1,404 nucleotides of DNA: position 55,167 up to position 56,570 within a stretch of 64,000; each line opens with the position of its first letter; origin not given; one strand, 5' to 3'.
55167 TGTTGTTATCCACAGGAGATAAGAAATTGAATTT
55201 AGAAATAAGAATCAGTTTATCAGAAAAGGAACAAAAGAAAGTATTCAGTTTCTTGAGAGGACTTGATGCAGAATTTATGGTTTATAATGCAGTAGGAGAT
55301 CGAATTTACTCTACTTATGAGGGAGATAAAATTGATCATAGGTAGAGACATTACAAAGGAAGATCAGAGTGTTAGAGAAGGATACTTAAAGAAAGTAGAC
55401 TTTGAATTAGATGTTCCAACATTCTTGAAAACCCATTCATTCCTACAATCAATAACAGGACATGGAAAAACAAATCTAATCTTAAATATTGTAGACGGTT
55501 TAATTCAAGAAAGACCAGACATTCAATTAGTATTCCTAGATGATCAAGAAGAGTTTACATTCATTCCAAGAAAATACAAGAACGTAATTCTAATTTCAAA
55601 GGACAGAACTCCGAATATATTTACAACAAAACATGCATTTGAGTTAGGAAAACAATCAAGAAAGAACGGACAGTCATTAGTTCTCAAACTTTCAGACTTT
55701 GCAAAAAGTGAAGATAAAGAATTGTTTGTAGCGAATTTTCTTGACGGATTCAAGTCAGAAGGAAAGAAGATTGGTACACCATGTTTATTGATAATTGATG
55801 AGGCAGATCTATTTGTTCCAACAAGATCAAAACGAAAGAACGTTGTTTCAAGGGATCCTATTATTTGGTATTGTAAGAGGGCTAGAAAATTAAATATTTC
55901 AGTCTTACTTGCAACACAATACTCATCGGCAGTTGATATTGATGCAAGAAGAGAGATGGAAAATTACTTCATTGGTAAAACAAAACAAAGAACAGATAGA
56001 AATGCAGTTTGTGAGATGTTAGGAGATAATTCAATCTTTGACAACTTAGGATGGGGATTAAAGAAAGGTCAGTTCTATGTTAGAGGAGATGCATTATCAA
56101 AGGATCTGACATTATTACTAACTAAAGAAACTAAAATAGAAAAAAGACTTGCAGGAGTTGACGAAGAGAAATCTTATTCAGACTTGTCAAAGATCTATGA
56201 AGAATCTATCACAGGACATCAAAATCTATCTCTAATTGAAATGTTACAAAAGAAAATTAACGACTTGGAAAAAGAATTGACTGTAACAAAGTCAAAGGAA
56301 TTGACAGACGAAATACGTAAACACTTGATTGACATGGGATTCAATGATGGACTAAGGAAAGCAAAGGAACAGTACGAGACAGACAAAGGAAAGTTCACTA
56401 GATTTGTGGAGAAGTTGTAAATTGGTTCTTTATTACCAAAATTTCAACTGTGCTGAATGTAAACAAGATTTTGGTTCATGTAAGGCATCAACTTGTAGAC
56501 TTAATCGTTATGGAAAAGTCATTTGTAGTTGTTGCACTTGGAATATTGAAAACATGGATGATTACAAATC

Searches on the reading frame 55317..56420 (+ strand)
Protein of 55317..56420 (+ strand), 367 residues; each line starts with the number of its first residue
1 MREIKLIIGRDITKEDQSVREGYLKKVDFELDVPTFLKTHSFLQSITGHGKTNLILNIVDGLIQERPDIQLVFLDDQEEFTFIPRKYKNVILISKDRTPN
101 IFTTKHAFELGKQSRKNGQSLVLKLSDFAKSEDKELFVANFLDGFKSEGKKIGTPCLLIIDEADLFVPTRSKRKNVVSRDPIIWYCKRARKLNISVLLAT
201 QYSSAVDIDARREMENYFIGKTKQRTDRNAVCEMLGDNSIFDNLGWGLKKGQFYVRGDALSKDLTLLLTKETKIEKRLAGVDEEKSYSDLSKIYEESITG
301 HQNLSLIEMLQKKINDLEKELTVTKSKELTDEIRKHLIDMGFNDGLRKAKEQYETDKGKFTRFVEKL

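Call 14: search_protein_families(library=pfam, proteins=[window:55317-56420:+], max_evalue=0.001)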
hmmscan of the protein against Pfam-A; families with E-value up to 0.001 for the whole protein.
window:55317-56420:+ (367 aa): 2 families
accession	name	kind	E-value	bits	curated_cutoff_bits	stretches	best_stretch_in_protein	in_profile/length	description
PF01935.23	DUF87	-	2e-05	25.3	23.2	1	25-109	10-84/220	Helicase HerA, central domain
PF05707.18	Zot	-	2.5e-05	24.2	20.3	1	155-216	82-141/197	Zonular occludens toxin (Zot)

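Call 113: search_protein_families(library=ncbifam, proteins=[window:55317-56417:+], max_evalue=0.01)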
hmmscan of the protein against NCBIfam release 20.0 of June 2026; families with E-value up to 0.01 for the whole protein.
window:55317-56417:+ (367 aa): 3 families
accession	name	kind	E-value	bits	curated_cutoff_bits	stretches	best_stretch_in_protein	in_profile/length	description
NF042944.1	HerA_antiphage_2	equivalog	0.00011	21.1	850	1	150-259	423-533/576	anti-phage-associated helicase HerA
NF040819.1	helicase_HerA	equivalog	0.0037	15.9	970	0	116-217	375-462/561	DNA double-strand break repair helicase HerA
NF040937.1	HerA_Thermprot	equivalog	0.0075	14.7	800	0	145-234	340-426/487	DNA double-strand break repair helicase HerA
